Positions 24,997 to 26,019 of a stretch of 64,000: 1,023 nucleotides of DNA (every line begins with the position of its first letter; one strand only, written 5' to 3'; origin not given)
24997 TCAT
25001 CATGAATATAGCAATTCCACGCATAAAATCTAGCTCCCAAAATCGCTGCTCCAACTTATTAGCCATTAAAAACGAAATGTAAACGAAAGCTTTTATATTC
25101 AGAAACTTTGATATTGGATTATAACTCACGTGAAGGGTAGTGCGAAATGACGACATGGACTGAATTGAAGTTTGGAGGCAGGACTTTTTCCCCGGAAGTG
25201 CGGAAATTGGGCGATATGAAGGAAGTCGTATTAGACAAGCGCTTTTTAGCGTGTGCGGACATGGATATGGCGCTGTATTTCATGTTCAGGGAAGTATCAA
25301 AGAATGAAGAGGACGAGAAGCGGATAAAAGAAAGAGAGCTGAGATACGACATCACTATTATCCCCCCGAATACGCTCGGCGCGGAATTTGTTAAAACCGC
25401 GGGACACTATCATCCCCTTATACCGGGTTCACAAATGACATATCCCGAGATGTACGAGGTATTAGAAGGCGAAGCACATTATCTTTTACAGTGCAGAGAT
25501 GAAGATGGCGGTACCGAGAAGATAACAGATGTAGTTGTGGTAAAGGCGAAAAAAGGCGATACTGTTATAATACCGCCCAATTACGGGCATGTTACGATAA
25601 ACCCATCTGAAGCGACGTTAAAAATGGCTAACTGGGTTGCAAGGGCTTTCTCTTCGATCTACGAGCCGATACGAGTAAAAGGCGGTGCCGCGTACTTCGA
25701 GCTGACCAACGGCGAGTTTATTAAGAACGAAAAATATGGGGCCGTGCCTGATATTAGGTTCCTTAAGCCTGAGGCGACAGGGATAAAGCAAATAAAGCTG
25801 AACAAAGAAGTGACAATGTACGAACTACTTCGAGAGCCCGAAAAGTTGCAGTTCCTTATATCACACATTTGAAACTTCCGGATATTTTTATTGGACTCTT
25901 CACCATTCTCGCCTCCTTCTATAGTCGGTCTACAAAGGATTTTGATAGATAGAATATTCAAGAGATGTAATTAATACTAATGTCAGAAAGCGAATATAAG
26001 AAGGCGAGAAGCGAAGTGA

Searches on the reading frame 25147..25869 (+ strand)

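Call 51: search_protein_families(library=pfam, proteins=[window:25147-25869:+], max_evalue=0.001)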
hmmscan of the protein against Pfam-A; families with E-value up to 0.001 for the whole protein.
window:25147-25869:+ (241 aa): 2 families
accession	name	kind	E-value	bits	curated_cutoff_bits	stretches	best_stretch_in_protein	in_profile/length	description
PF06560.17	GPI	-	1.2e-47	162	20.7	1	18-199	1-179/182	Glucose-6-phosphate isomerase (GPI)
PF07883.17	Cupin_2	-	0.00067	19.8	27.2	0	128-160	34-66/70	Cupin domain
